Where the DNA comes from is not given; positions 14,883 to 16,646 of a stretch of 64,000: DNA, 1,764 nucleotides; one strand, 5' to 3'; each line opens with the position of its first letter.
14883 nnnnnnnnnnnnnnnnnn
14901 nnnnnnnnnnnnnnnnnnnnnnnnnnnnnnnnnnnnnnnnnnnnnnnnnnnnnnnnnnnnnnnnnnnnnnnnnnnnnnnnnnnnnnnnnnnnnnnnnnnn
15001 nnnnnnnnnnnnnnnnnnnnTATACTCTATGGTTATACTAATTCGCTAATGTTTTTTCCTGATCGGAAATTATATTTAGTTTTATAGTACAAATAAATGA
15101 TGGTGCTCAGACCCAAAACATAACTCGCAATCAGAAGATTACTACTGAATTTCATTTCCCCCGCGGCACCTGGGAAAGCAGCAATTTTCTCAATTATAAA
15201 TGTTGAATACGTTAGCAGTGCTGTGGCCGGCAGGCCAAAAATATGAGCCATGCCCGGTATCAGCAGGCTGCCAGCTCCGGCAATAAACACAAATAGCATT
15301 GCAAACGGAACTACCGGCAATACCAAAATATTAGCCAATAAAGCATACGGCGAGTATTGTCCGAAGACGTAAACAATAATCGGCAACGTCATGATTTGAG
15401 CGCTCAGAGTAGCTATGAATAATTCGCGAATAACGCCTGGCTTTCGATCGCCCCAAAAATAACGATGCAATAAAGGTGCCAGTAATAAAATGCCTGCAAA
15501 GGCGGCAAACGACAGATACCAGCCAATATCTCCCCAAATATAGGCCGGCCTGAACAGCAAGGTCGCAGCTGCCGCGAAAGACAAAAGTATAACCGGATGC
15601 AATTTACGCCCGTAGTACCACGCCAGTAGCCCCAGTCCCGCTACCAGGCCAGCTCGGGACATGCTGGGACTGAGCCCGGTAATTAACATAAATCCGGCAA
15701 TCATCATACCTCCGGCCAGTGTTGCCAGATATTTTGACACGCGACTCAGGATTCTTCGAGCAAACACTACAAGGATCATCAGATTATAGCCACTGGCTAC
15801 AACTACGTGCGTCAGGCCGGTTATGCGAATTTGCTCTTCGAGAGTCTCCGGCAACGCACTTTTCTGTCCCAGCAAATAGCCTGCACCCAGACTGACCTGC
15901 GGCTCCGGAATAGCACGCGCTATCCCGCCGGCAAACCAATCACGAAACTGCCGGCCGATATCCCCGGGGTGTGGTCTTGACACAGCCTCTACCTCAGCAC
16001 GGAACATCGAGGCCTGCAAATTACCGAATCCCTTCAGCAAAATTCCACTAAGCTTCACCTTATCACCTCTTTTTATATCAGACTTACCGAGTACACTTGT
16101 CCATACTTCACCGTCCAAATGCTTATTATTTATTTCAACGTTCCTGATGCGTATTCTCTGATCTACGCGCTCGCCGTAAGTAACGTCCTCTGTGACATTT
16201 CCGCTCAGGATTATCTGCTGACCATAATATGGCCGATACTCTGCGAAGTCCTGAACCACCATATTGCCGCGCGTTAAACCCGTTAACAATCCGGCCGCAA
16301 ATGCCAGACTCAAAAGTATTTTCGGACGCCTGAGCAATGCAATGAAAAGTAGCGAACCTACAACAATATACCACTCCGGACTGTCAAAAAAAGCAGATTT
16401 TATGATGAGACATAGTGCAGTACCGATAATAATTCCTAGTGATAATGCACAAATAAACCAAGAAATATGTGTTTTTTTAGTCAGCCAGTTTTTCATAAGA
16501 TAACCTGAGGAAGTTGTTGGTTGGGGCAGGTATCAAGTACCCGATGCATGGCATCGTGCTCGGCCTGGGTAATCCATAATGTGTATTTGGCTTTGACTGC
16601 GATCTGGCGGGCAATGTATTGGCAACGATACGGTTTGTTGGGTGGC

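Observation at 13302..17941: DNA-uptake operon: nuclease-less ComEC translationally coupled to a secreted DUF1524 nuclease and followed by a two-LTD surface protein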

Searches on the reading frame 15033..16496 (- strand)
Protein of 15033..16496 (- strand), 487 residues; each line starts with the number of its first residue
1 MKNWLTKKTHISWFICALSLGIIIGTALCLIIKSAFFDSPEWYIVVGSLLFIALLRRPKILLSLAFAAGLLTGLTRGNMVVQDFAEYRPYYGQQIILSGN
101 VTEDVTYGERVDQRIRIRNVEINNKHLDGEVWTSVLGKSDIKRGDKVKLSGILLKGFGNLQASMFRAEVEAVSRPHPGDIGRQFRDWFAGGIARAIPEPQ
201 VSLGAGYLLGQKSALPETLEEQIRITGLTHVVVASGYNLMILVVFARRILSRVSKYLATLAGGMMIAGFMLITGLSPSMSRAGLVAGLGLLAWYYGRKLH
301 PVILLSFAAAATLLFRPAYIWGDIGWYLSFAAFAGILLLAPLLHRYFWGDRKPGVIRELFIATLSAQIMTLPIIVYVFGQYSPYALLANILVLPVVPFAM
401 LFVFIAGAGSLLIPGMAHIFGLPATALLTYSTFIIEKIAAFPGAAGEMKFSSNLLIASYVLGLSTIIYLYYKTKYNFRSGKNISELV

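Call 3: search_protein_families(library=pfam, proteins=[window:15033-16496:-], max_evalue=0.01)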
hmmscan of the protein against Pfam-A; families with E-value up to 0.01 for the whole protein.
window:15033-16496:- (487 aa): 2 families
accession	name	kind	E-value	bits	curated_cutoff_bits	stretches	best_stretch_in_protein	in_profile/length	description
PF03772.21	Competence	-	8.4e-44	150.4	23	1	208-469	2-266/270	Competence protein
PF25441.1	Hexapep_UGP3_C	-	0.0069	16.6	27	0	101-163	47-105/166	UGP3-like, C-terminal hexapeptide repeats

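Call 4: search_protein_families(library=ncbifam, proteins=[window:15033-16496:-], max_evalue=0.01)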
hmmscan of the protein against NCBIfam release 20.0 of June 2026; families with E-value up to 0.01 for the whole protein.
window:15033-16496:- (487 aa): 4 families
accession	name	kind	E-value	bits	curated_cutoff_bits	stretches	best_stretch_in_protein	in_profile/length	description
TIGR00360.1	ComEC_N-term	subfamily_domain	2.3e-18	67.1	36.5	1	229-401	2-169/171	ComEC/Rec2-related protein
TIGR00361.1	ComEC_Rec2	equivalog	9e-12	43.9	190.05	1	208-439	137-379/663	DNA internalization-related competence protein ComEC/Rec2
NF045979.1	ComEC_MAG0480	equivalog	8e-10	38.1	150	1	209-405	204-395/461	MAG0480 family ComEC-like protein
NF008580.0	PRK11539.1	equivalog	5.2e-06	25.1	969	1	208-425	207-433/758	ComEC family protein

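Call 5: find_encoding_contigs(protein=window:15033-16496:-, flank=10000, max_places=6)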
Protein window:15033-16496:- (487 aa): no gene with exactly this product is on record in the collection.

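Call 8: find_related_loci(query=window:15033-16496:-, collection=genome_contigs, flank=6000)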
Query window:15033-16496:- (487 aa) in genome_contigs; peptide patterns used: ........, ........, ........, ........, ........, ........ (x = any residue, [..] = any of these).
89 stretches matched a pattern, but none encodes a relative of the query by tblastn (E <= 1e-3).

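Call 12: find_homologous_proteins(query=window:15033-16496:-, max_evalue=0.00001)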
Query window:15033-16496:- (487 aa): 2077 proteins with E <= 0.00001 among 8000 candidates; the best 120 are listed.
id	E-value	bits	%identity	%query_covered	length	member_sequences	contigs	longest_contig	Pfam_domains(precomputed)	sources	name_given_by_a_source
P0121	0.0e+0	1068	100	100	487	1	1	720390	PF03772.22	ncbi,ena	-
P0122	6.9e-244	828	76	98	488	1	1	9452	PF03772.22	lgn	-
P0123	5.0e-232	789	74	99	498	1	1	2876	PF13567.12,PF03772.22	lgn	-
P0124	6.2e-216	736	67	100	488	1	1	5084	PF03772.22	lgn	-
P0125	7.3e-210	716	67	99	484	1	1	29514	PF03772.22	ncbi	-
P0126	5.9e-208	710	65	100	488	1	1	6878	PF13567.12,PF03772.22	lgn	-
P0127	4.3e-207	707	66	100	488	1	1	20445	PF13567.12,PF03772.22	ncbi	-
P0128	4.6e-204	697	65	99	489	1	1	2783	PF13567.12,PF03772.22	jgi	jgi:competence protein ComEC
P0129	6.2e-199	680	62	98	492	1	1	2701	PF03772.22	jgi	jgi:competence protein ComEC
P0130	2.9e-190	651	61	98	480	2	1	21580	PF13567.12,PF03772.22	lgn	-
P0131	2.3e-181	622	59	100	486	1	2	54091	PF13567.12,PF03772.22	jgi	jgi:competence protein ComEC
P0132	2.2e-178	612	57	99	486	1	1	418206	PF03772.22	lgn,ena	-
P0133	1.3e-176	606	59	97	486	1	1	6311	PF13567.12,PF03772.22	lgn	-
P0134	5.7e-174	598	57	98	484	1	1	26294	PF13567.12,PF03772.22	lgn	-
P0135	3.5e-172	592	56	100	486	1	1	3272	PF13567.12,PF03772.22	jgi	jgi:competence protein ComEC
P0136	1.2e-171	590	56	99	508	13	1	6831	PF13567.12,PF03772.22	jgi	jgi:competence protein ComEC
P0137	3.0e-171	589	56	100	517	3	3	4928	PF03772.22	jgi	jgi:competence protein ComEC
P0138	1.9e-170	586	56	99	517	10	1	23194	PF13567.12,PF03772.22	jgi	jgi:competence protein ComEC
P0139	3.8e-170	585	56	98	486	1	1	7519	PF13567.12,PF03772.22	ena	-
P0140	4.6e-170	585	56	99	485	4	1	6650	PF13567.12,PF03772.22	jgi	jgi:competence protein ComEC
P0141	9.1e-170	584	55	97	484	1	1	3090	PF13567.12,PF03772.22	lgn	-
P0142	2.4e-169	582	55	98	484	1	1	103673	PF13567.12,PF03772.22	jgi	jgi:competence protein ComEC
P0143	3.0e-168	579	54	100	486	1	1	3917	PF03772.22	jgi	jgi:competence protein ComEC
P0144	4.1e-168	578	56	96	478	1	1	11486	PF13567.12,PF03772.22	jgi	jgi:competence protein ComEC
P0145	4.5e-168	578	56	98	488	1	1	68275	PF03772.22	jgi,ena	-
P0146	1.5e-167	576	54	100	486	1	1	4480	PF03772.22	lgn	-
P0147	5.6e-167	575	55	99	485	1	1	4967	PF03772.22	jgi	jgi:competence protein ComEC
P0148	7.4e-167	574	55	98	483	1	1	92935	PF13567.12,PF03772.22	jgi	jgi:competence protein ComEC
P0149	1.0e-166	574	56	98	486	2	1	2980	PF13567.12,PF03772.22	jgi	jgi:competence protein ComEC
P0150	1.1e-166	574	56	99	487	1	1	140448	PF13567.12,PF03772.22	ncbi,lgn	-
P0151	1.2e-166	573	55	99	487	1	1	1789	PF13567.12,PF03772.22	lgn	-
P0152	1.8e-166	573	55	99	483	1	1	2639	PF13567.12,PF03772.22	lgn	-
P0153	1.8e-166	573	54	99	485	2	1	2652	PF13567.12,PF03772.22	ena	-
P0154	3.3e-166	572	53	98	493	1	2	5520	PF13567.12,PF03772.22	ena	-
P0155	1.5e-165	570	57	98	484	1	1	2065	PF03772.22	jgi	jgi:competence protein ComEC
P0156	4.0e-165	568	55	98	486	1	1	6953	PF03772.22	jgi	jgi:competence protein ComEC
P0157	1.6e-164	567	55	99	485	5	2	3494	PF03772.22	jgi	jgi:competence protein ComEC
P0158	2.0e-164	566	54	100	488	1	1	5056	PF13567.12,PF03772.22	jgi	jgi:competence protein ComEC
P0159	7.9e-164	564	54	99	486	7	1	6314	PF13567.12,PF03772.22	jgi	jgi:competence protein ComEC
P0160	1.8e-163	563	56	97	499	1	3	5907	PF13567.12,PF03772.22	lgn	-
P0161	1.8e-162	560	53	99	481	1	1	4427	PF13567.12,PF03772.22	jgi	jgi:competence protein ComEC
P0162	2.0e-162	560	52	100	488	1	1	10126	PF13567.12,PF03772.22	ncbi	-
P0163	2.3e-162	559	54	100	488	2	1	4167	PF13567.12,PF03772.22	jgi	jgi:competence protein ComEC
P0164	1.0e-161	557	55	98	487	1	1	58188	PF03772.22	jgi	jgi:competence protein ComEC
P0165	1.0e-161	557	53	97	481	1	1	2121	PF13567.12,PF03772.22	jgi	jgi:competence protein ComEC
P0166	1.2e-161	557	54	100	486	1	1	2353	PF03772.22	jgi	jgi:competence protein ComEC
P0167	1.3e-161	557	53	98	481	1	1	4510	PF03772.22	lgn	-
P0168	1.5e-161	557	54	99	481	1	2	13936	PF13567.12,PF03772.22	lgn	-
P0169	3.2e-161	556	53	98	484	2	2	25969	PF03772.22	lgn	-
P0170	4.1e-161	555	59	86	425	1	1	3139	PF03772.22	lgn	-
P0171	4.2e-161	555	54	98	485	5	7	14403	PF03772.22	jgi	jgi:competence protein ComEC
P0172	7.8e-161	554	55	98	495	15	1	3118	PF13567.12,PF03772.22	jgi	jgi:competence protein ComEC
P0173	1.1e-160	554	53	100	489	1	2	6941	PF13567.12,PF03772.22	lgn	-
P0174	1.3e-160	554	52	99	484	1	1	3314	PF03772.22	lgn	-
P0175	1.6e-160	553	55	98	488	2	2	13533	PF13567.12,PF03772.22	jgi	jgi:competence protein ComEC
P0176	1.8e-160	553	55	94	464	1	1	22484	PF13567.12,PF03772.22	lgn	-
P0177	1.8e-160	553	53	99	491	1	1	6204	PF13567.12,PF03772.22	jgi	-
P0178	1.9e-160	553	53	97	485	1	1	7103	PF13567.12,PF03772.22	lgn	-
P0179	2.1e-160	553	53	99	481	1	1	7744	PF13567.12,PF03772.22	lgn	-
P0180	2.8e-160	553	54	98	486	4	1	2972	PF03772.22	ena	-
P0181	4.6e-160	552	53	98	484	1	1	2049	PF13567.12,PF03772.22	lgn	-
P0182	1.3e-159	550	53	100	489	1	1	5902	PF03772.22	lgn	-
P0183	1.6e-159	550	52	99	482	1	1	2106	PF13567.12,PF03772.22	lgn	-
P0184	1.7e-159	550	52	99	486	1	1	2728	PF13567.12,PF03772.22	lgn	-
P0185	1.7e-159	550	52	100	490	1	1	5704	PF13567.12,PF03772.22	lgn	-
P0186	2.5e-159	549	54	98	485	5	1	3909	PF13567.12,PF03772.22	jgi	jgi:competence protein ComEC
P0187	8.6e-159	548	52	99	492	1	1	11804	PF13567.12,PF03772.22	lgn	-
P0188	2.7e-158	546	53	98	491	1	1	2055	PF13567.12,PF03772.22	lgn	-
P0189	4.4e-158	545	53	98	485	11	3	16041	PF03772.22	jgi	jgi:competence protein ComEC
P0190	4.8e-158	545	54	99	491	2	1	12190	PF13567.12,PF03772.22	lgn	-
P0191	5.4e-158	545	53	98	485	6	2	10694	PF03772.22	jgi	jgi:competence protein ComEC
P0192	5.7e-158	545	54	98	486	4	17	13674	PF13567.12,PF03772.22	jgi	jgi:competence protein ComEC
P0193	6.2e-158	545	54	94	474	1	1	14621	PF13567.12,PF03772.22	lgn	-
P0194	6.7e-158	545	53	98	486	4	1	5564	PF03772.22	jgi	jgi:competence protein ComEC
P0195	6.8e-158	545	53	99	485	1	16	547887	PF03772.22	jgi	jgi:competence protein ComEC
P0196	8.6e-158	544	51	98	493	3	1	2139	PF03772.22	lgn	-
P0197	1.2e-157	544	53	97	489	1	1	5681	PF13567.12,PF03772.22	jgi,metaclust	metaclust:\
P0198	1.5e-157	543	53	99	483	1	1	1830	PF03772.22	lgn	-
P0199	1.7e-157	543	53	97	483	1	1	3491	PF13567.12,PF03772.22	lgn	-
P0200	2.4e-157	543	52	99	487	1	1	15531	PF13567.12,PF03772.22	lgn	-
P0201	2.4e-157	543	51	99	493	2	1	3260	PF03772.22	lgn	-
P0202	3.1e-157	542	52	98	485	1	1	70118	PF13567.12,PF03772.22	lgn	-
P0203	4.4e-157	542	56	92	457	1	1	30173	PF13567.12,PF03772.22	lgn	-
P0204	4.8e-157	542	51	98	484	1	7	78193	PF13567.12,PF03772.22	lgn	-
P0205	5.4e-157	542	52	98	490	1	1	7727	PF13567.12,PF03772.22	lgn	-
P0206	7.3e-157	541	55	92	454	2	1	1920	PF13567.12,PF03772.22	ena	-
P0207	8.2e-157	541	51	99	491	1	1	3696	PF13567.12,PF03772.22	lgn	-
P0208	1.0e-156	541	51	98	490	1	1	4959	PF13567.12,PF03772.22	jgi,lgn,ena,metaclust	metaclust:\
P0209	1.1e-156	541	54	100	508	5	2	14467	PF03772.22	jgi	jgi:competence protein ComEC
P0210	1.4e-156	540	54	98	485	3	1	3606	PF13567.12,PF03772.22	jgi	jgi:competence protein ComEC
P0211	1.9e-156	540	53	97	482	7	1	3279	PF13567.12,PF03772.22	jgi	jgi:competence protein ComEC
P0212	2.3e-156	540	53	97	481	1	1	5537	PF03772.22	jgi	jgi:competence protein ComEC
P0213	2.5e-156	539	52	98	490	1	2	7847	PF13567.12,PF03772.22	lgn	-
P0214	2.8e-156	539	51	98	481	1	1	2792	PF03772.22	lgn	-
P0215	3.2e-156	539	52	99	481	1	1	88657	PF13567.12,PF03772.22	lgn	-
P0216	4.9e-156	539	54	97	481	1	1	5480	PF13567.12,PF03772.22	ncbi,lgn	-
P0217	5.8e-156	538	52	98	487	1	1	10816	PF13567.12,PF03772.22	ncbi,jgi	jgi:competence protein ComEC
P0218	6.6e-156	538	51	98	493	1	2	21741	PF13567.12,PF03772.22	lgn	-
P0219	7.3e-156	538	52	98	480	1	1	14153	PF13567.12,PF03772.22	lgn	-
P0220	1.0e-155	537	53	97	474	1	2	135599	PF13567.12,PF03772.22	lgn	-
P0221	1.2e-155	537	52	99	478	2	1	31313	PF13567.12,PF03772.22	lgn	-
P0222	1.3e-155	537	52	99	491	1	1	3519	PF03772.22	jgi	jgi:competence protein ComEC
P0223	1.8e-155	537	52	97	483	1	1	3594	PF13567.12,PF03772.22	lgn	-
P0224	1.8e-155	537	51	98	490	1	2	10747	PF13567.12,PF03772.22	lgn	-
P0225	1.9e-155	537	52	99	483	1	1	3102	PF13567.12,PF03772.22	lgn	-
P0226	2.3e-155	536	52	99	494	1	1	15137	PF13567.12,PF03772.22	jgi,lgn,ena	-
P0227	2.6e-155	536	49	98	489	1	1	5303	PF13567.12,PF03772.22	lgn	-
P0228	2.7e-155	536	52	99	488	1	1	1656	PF13567.12,PF03772.22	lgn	-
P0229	3.3e-155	536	51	99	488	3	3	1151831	PF13567.12,PF03772.22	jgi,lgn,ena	-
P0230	3.7e-155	536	53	95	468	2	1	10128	PF13567.12,PF03772.22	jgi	-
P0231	4.1e-155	535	51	98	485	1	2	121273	PF13567.12,PF03772.22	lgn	-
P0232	5.1e-155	535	51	98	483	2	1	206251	PF13567.12,PF03772.22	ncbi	-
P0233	6.6e-155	535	52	99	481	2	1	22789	PF13567.12,PF03772.22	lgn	-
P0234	8.5e-155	534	51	98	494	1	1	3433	PF13567.12,PF03772.22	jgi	jgi:competence protein ComEC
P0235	1.0e-154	534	53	98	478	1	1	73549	PF13567.12,PF03772.22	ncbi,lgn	-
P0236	1.6e-154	534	50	98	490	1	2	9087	PF03772.22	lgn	-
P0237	2.3e-154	533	52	98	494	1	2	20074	PF13567.12,PF03772.22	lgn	-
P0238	2.5e-154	533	49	99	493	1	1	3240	PF13567.12,PF03772.22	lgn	-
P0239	7.4e-154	531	52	98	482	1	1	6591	PF13567.12,PF03772.22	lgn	-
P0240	2.0e-153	530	50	98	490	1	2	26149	PF13567.12,PF03772.22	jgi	jgi:competence protein ComEC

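Call 19: find_related_loci(query=A1, collection=genome_contigs, flank=6000)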
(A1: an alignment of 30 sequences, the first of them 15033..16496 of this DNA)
Query A1 (487 aa) in genome_contigs; peptide patterns used: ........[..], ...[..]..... (x = any residue, [..] = any of these).
566 stretches matched a pattern; 541 encode a relative of the query (tblastn E <= 1e-3); the best 80 are kept; 80 distinct loci.
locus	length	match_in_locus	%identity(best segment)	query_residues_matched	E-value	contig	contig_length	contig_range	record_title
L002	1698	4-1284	57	59-484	7e-178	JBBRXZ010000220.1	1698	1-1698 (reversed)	MAG: Candidatus Saccharimonadales bacterium isolate La5_maxbin2.247 La5_maxbin2.247_K_2225952_L_1698_cov_22.7791, whole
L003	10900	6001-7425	52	7-485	4e-159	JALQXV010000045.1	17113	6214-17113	MAG: Candidatus Saccharimonadia bacterium isolate HJD.2 HJD_140919, whole genome shotgun sequence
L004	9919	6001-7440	50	2-482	3e-156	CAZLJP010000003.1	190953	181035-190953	MAG TPA_asm: uncultured Candidatus Saccharibacteria bacterium isolate SRP193066_co1_131 genome assembly, contig: NODE_10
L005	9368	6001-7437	50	1-485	3e-154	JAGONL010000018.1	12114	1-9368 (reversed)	Candidatus Saccharibacteria bacterium isolate Go_SlAct_bin_486 Go_SlAct_24171_length_12114_cov_6.191791, whole genome sh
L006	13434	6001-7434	52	8-485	2e-153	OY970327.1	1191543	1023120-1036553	MAG: Candidatus Saccharimonadia bacterium isolate MFD01275.bin.c.7 genome assembly, chromosome: 1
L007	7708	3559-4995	51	7-485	1e-152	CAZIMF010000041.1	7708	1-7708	MAG TPA_asm: uncultured Candidatus Saccharibacteria bacterium isolate SRP200132_co1_3 genome assembly, contig: NODE_1742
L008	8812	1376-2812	50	7-485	5e-150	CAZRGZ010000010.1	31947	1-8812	MAG TPA_asm: uncultured Candidatus Saccharibacteria bacterium isolate SRP144015_co1_121 genome assembly, contig: NODE_73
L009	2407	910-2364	49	1-485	2e-159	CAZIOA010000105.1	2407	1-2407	MAG TPA_asm: uncultured Candidatus Saccharibacteria bacterium isolate SRP263527_co2_73 genome assembly, contig: NODE_518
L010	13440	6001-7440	50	4-482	7e-149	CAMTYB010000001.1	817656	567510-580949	MAG: uncultured Candidatus Saccharibacteria bacterium isolate G04_MAG_00031 genome assembly, contig: G04_MAG_00031_00000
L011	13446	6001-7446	49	3-485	6e-149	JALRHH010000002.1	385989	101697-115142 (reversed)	MAG: Candidatus Saccharimonadia bacterium isolate MYJ.17 NODE_2_length_385989_cov_20.082449, whole genome shotgun sequen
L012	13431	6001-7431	49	7-486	2e-148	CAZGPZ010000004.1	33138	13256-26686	MAG TPA_asm: uncultured Candidatus Saccharibacteria bacterium isolate SRP193066_co1_238 genome assembly, contig: NODE_14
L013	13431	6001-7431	48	8-485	2e-148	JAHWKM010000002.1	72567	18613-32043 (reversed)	MAG: Candidatus Parcubacteria bacterium isolate 0813_bin17 NODE_2_length_72567_cov_6.951035, whole genome shotgun sequen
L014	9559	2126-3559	52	8-485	3e-148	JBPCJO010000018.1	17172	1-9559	MAG: Candidatus Saccharimonadales bacterium isolate TH_ant_mag_28 S1Ck127_1754345_flag_0_multi_10.6280_len_17172, whole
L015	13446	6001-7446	50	1-481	6e-148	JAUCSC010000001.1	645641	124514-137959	MAG: Candidatus Saccharibacteria bacterium isolate RYN_401 scaffold_1566659, whole genome shotgun sequence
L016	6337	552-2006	47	1-485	3e-148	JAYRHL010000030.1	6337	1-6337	MAG: Candidatus Saccharimonadaceae bacterium isolate SZ_szas25bin.26 k141_1082901, whole genome shotgun sequence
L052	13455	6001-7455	47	1-485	8e-139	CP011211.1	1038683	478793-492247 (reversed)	MAG: Candidatus Saccharibacteria bacterium GW2011_GWC2_44_17, complete genome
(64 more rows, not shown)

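Call 36: search_protein_families(library=pfam, proteins=[L052:2490-3401:+, L052:3455-3940:+, L052:3946-4425:+, L052:4694-5242:+, L052:5235-5948:-, L052:10116-10592:+, L010:9038-9538:+, L010:9495-10406:+, L010:10423-11910:+, L010:4429-5178:-], max_evalue=0.01)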
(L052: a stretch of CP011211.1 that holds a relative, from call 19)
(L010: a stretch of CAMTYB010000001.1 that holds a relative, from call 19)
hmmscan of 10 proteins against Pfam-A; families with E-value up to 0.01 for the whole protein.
L052:2490-3401:+ (303 aa): 8 families
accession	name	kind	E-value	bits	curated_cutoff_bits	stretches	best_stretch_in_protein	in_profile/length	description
PF08443.16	RimK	-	3.4e-58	196.8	21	1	98-288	2-188/188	RimK-like ATP-grasp domain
PF18030.7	Rimk_N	-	4.6e-36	123.4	26.4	1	1-94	1-94/94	RimK PreATP-grasp domain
PF02955.21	GSH-S_ATP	-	2.2e-18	66.8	23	1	114-276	12-171/175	Prokaryotic glutathione synthetase, ATP-grasp domain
PF02655.19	ATP-grasp_3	-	7.5e-11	42.8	23.2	1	99-266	3-155/160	ATP-grasp domain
PF14397.11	ATPgrasp_ST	-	4.9e-10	39.5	31.4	2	98-227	20-177/278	Sugar-transfer associated ATP-grasp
PF05770.16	Ins134_P3_kin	-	0.0006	19.8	23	0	175-217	65-105/201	Inositol 1,3,4-trisphosphate 5/6-kinase ATP-grasp domain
PF14398.11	ATPgrasp_YheCD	-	0.0019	17.9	26.8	0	113-223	28-136/255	YheC/D like ATP-grasp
PF01071.24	GARS_A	-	0.0064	16.8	27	0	103-207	6-112/194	Phosphoribosylglycinamide synthetase, ATP-grasp (A) domain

L052:3455-3940:+ (161 aa): 1 family
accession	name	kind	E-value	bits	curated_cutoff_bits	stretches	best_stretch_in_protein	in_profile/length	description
PF02643.20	DUF192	-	5.9e-24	84.5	27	1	48-149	2-92/96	Uncharacterized ACR, COG1430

L052:3946-4425:+ (159 aa): 0 families

L052:4694-5242:+ (182 aa): 3 families
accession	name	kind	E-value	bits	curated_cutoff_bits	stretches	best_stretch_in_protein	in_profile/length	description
PF06821.19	Ser_hydrolase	-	5.1e-09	36.7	22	1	8-169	4-161/172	Serine hydrolase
PF00561.26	Abhydrolase_1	-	0.00017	21.8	25.8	0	64-115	71-121/245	alpha/beta hydrolase fold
PF12697.13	Abhydrolase_6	-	0.001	20.3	26.3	1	61-102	64-101/217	Alpha/beta hydrolase family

L052:5235-5948:- (237 aa): 1 family
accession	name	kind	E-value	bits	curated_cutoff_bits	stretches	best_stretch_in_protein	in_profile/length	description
PF01182.26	Glucosamine_iso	-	4.4e-55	187.4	27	1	9-221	2-220/225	Glucosamine-6-phosphate isomerases/6-phosphogluconolactonase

L052:10116-10592:+ (158 aa): 1 family
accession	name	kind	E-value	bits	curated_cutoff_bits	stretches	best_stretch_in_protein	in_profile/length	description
PF02075.23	RuvC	-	3.9e-49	166.8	22.2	1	3-151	1-148/148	Crossover junction endodeoxyribonuclease RuvC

L010:9038-9538:+ (166 aa): 1 family
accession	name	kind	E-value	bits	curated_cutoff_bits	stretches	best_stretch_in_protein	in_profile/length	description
PF04205.19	FMN_bind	-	0.0027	18.8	22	1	85-155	3-72/77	FMN-binding domain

L010:9495-10406:+ (303 aa): 1 family
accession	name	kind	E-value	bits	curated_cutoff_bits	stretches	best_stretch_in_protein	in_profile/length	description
PF02424.20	ApbE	-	4.8e-41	141.5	25.6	1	23-274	2-252/266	ApbE family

L010:10423-11910:+ (495 aa): 4 families
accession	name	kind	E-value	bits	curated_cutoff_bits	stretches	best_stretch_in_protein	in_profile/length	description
PF00175.26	NAD_binding_1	-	2.4e-11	44.7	22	1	381-473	1-107/109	Oxidoreductase NAD-binding domain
PF03116.20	NQR2_RnfD_RnfE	-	1.9e-07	31.2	27.7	1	155-236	180-259/296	NQR2, RnfD, RnfE family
PF08030.17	NAD_binding_6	-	0.00011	22.7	22.2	1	377-405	2-34/156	Ferric reductase NAD binding domain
PF22290.1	DmmA-like_N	-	0.007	17.3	33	0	378-487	20-124/124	Dimethylamine monooxygenase subunit DmmA-like, N-terminal domain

L010:4429-5178:- (249 aa): 2 families
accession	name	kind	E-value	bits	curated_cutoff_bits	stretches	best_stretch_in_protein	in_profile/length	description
PF07722.19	Peptidase_C26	-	3.5e-62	210.5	20.5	1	4-222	1-219/219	Peptidase C26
PF00117.34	GATase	-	9.1e-16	58.5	22.8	1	98-228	63-178/190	Glutamine amidotransferase class-I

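Call 53: search_protein_families(library=padloc, proteins=[window:15033-16496:-], max_evalue=0.01)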
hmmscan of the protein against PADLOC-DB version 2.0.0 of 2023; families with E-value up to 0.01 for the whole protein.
window:15033-16496:- (487 aa): 0 families
